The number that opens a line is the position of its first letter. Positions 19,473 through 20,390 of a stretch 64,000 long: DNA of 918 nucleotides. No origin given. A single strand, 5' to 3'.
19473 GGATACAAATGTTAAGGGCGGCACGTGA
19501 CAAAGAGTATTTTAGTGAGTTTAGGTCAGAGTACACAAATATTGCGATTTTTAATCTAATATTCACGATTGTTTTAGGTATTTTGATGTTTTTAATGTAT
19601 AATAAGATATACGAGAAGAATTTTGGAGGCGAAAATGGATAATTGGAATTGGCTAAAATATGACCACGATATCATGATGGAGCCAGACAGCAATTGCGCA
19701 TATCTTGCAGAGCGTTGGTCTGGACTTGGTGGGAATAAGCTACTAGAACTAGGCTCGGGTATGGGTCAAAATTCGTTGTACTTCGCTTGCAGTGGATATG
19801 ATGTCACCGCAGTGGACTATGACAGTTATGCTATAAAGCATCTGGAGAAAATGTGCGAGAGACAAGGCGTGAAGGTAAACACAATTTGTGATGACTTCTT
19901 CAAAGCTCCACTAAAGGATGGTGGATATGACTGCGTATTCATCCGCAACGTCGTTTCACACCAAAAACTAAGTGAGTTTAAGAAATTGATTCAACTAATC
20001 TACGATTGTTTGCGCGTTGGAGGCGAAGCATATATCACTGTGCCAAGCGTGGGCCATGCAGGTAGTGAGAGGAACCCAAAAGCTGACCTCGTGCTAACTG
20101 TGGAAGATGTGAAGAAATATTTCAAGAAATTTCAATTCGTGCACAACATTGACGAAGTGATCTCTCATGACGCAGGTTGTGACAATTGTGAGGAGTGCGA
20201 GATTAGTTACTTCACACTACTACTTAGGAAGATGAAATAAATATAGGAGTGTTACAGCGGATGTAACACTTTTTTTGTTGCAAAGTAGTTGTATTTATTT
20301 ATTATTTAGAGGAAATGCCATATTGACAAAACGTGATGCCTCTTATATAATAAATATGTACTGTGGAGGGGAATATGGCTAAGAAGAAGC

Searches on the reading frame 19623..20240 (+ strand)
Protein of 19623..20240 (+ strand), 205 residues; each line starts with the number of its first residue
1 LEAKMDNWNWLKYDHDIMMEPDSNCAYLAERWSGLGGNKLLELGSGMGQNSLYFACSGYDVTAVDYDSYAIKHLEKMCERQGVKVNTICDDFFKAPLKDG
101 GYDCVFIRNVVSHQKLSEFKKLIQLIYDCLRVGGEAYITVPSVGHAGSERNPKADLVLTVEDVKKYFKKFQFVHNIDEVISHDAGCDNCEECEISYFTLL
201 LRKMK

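Call 57: search_protein_families(library=pfam, max_evalue=0.01, proteins=[window:19623-20240:+])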
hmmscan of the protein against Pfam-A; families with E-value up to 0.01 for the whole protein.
window:19623-20240:+ (205 aa): 10 families
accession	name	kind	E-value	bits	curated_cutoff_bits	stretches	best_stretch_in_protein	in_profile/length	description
PF13649.12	Methyltransf_25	-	2.3e-15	57.5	27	1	41-134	2-97/97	Methyltransferase domain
PF08241.18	Methyltransf_11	-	2.8e-14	53.9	21.2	1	41-138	1-95/95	Methyltransferase domain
PF03848.20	TehB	-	5.3e-14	52.5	20.4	1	38-196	32-189/193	Tellurite resistance protein TehB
PF13847.12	Methyltransf_31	-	2.3e-09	37.5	27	1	37-142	4-113/145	Methyltransferase domain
PF13489.12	Methyltransf_23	-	4.9e-09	36.6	27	1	34-145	20-123/164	Methyltransferase domain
PF08242.18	Methyltransf_12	-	6.2e-09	36.9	30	1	41-134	1-96/98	Methyltransferase domain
PF05175.20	MTS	-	0.00062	19.9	23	1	28-138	23-138/170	Methyltransferase small domain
PF02302.22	PTS_IIB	-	0.0017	19.4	23.6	0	68-121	13-67/90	PTS system, Lactose/Cellobiose specific IIB subunit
PF09445.16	Methyltransf_15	-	0.0022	18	22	1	39-138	3-87/165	RNA cap guanine-N2 methyltransferase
PF02527.21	GidB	-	0.0056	16.5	27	1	39-121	51-135/184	rRNA small subunit methyltransferase G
